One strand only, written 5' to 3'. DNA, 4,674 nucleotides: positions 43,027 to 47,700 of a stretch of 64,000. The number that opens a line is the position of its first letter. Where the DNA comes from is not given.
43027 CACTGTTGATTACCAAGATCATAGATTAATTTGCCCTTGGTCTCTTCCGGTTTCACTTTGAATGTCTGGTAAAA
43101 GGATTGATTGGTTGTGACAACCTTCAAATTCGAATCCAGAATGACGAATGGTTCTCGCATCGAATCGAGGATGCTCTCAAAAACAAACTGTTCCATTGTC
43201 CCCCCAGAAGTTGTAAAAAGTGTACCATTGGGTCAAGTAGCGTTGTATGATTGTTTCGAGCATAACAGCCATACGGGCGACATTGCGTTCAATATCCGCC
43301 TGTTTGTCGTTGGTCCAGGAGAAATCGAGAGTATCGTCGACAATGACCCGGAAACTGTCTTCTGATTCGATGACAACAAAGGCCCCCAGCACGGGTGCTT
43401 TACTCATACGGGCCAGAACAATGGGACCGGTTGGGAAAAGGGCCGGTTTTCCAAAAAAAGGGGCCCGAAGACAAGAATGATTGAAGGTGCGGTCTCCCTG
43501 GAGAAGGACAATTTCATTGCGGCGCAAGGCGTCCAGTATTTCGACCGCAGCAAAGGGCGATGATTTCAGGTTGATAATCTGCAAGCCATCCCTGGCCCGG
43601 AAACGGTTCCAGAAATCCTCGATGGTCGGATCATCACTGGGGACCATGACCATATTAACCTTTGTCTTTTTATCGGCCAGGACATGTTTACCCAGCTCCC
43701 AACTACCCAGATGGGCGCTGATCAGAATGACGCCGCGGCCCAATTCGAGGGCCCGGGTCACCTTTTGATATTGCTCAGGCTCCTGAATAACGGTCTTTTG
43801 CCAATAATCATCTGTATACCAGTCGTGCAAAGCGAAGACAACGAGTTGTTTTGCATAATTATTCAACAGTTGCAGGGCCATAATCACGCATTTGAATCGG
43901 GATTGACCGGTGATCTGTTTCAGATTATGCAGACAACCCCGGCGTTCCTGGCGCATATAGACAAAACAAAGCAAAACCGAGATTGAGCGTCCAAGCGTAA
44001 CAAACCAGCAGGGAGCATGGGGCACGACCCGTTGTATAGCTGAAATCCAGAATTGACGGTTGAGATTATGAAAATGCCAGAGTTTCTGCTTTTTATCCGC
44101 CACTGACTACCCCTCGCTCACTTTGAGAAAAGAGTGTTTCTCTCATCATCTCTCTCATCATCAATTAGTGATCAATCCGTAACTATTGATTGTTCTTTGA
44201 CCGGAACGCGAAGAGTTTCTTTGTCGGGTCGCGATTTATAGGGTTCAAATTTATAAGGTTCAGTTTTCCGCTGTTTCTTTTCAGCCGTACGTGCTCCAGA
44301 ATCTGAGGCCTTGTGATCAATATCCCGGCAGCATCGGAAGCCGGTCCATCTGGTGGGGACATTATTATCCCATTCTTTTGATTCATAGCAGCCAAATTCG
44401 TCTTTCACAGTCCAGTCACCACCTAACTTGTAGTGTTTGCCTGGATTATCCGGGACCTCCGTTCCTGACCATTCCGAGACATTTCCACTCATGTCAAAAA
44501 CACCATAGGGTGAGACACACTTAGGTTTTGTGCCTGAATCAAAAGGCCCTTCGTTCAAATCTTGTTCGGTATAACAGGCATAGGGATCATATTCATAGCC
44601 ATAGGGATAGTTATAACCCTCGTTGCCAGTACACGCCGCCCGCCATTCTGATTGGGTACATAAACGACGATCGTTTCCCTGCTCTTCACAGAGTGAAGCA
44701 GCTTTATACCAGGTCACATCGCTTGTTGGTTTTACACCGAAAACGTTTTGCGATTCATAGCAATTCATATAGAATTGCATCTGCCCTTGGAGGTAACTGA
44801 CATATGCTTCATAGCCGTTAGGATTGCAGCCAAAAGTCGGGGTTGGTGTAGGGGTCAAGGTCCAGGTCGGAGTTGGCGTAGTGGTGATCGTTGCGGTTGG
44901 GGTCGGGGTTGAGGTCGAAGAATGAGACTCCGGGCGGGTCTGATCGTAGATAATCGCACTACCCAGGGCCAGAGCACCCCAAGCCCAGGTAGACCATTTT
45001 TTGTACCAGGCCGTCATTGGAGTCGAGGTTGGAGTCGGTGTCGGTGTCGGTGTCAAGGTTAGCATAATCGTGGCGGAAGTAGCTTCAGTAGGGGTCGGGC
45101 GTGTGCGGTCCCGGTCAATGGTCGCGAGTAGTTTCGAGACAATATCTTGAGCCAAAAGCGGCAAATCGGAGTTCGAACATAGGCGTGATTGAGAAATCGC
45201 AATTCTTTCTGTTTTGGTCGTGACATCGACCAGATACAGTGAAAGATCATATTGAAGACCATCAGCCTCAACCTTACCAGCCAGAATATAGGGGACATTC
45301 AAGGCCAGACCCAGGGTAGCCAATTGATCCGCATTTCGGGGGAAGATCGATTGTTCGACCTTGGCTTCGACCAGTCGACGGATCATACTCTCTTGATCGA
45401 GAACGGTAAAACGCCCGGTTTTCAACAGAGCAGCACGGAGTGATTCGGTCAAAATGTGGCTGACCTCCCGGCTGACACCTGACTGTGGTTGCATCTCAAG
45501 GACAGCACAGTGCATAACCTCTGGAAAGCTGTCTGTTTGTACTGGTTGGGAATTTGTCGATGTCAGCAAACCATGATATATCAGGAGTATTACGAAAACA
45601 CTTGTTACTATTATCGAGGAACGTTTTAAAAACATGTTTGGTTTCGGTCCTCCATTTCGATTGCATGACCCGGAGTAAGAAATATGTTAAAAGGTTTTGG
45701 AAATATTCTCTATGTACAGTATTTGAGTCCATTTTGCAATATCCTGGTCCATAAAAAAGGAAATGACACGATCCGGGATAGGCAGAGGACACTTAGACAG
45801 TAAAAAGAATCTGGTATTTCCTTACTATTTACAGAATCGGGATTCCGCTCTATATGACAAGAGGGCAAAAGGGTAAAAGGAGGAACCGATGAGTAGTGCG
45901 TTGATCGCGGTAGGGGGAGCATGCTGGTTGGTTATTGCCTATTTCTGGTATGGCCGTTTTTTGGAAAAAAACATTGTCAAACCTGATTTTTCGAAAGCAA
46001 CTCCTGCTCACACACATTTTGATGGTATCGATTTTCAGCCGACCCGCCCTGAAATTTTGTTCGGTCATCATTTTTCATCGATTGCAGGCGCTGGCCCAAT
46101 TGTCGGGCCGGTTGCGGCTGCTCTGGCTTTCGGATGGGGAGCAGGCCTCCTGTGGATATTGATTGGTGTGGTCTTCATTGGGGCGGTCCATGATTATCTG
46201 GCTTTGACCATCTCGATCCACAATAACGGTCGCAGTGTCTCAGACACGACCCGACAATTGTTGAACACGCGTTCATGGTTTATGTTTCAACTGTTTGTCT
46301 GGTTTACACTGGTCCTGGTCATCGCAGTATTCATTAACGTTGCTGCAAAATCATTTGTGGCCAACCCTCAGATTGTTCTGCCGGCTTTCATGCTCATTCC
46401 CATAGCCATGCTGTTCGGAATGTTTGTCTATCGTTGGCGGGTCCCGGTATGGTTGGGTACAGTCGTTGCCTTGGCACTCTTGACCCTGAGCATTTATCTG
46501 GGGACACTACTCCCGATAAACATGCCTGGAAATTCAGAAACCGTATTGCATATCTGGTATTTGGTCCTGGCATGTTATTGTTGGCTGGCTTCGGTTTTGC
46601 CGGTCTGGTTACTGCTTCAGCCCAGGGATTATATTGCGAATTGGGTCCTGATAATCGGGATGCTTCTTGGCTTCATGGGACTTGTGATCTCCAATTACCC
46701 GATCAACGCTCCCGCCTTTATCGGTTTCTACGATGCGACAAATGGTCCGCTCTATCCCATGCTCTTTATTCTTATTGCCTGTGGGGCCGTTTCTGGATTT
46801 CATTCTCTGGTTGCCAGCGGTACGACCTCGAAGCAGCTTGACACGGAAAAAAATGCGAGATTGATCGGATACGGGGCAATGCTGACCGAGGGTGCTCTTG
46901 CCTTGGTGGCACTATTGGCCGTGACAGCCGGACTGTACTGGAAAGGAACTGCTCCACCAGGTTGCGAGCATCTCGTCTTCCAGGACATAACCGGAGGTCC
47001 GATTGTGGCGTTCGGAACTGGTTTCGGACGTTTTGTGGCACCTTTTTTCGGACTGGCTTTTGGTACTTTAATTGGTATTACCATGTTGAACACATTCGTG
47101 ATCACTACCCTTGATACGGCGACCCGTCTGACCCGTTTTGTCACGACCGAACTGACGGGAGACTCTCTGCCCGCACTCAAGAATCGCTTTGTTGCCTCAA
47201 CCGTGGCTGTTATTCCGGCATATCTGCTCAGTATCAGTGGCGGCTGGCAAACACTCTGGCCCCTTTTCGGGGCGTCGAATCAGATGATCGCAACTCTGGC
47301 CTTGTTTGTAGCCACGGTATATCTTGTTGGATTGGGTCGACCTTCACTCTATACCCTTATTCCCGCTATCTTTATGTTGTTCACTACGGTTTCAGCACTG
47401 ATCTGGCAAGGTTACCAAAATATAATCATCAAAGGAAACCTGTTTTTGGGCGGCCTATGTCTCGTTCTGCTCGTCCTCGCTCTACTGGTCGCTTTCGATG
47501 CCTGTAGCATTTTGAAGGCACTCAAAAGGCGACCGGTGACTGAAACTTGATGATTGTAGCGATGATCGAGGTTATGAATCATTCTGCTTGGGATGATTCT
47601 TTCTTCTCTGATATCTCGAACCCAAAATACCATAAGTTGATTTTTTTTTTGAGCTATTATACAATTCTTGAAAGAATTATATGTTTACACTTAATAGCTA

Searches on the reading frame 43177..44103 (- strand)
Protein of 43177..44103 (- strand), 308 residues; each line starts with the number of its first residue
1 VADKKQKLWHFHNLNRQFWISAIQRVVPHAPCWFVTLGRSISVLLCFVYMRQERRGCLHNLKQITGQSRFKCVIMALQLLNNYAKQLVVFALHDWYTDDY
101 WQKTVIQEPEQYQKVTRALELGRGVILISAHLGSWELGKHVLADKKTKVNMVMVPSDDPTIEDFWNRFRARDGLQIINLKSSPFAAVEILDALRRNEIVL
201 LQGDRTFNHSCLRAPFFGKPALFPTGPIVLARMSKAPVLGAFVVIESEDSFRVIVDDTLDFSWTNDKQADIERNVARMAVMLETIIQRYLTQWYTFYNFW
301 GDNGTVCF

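Call 17: search_protein_families(library=pfam, proteins=[window:43177-44103:-], max_evalue=0.00001)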
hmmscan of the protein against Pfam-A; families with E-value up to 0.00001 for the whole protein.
window:43177-44103:- (308 aa): 1 family
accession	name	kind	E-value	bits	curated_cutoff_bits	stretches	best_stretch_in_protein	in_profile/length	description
PF03279.18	Lip_A_acyltrans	-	1.3e-26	94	22.3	1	49-300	48-293/295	Bacterial lipid A biosynthesis acyltransferase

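Call 65: search_protein_families(library=ncbifam, proteins=[window:43177-44103:-], max_evalue=0.00001)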
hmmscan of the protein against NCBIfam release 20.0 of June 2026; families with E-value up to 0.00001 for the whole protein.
window:43177-44103:- (308 aa): 13 families
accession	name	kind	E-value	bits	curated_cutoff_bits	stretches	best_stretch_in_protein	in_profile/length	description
NF006270.0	PRK08419.1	equivalog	7.9e-20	71.3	248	1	30-298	20-286/298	lipid A biosynthesis lauroyl acyltransferase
NF005919.0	PRK07920.1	equivalog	3.4e-19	69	209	1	81-302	77-295/311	phosphatidylinositol mannoside acyltransferase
NF006487.0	PRK08905.1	equivalog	4e-17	62.2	281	1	33-298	17-271/290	lysophospholipid acyltransferase family protein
NF005150.0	PRK06628.1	equivalog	6.6e-16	58.6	350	1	122-300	113-288/290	lipid A biosynthesis lauroyl acyltransferase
TIGR02207.1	lipid_A_htrB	subfamily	8.2e-16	58.2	297.8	1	33-294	32-285/303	LpxL/LpxP family Kdo(2)-lipid IV(A) lauroyl/palmitoleoyl acyltransferase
NF005120.0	PRK06553.1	equivalog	2.3e-12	46.9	273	1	75-300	82-306/308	lipid A biosynthesis lauroyl acyltransferase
NF005340.0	PRK06860.1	subfamily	3.3e-11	42.9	398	1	95-294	99-291/309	lipid A biosynthesis lauroyl acyltransferase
NF006438.0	PRK08734.1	equivalog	4.7e-10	39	363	1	77-249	68-237/305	lauroyl acyltransferase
NF005399.0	PRK06946.1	subfamily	1.7e-09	37.4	343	1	123-295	110-278/294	lipid A biosynthesis lauroyl acyltransferase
NF004191.0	PRK05646.1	equivalog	6.1e-09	35.5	491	1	95-290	92-289/310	lipid A biosynthesis lauroyl acyltransferase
NF004569.0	PRK05906.1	equivalog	4.8e-08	32.2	439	1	81-300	99-312/454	lipid A biosynthesis lauroyl acyltransferase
NF004190.0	PRK05645.1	equivalog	6.8e-08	32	377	1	102-293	91-277/295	lysophospholipid acyltransferase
NF005952.0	PRK08025.1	equivalog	1.1e-07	31.4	517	1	108-270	109-269/306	kdo(2)-lipid IV(A) palmitoleoyltransferase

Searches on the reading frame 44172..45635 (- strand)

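Call 17: search_protein_families(library=pfam, proteins=[window:44172-45635:-], max_evalue=0.00001)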
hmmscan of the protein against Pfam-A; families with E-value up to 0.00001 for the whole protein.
window:44172-45635:- (487 aa): 1 family
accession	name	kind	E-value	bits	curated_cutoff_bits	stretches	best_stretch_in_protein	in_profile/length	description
PF03781.23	FGE-sulfatase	-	3.3e-13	50.3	23.3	1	301-437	90-255/255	Sulfatase-modifying factor enzyme 1-like domain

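Call 65: search_protein_families(library=ncbifam, proteins=[window:44172-45635:-], max_evalue=0.00001)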
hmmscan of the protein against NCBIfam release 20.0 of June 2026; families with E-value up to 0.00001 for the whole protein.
window:44172-45635:- (487 aa): 0 families

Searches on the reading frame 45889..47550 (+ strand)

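Call 17: search_protein_families(library=pfam, proteins=[window:45889-47550:+], max_evalue=0.00001)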
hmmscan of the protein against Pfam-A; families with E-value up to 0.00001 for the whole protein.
window:45889-47550:+ (553 aa): 1 family
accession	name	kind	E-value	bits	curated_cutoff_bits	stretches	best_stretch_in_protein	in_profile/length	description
PF02554.20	CstA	-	8.9e-138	460.9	27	2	4-347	3-353/560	Carbon starvation protein CstA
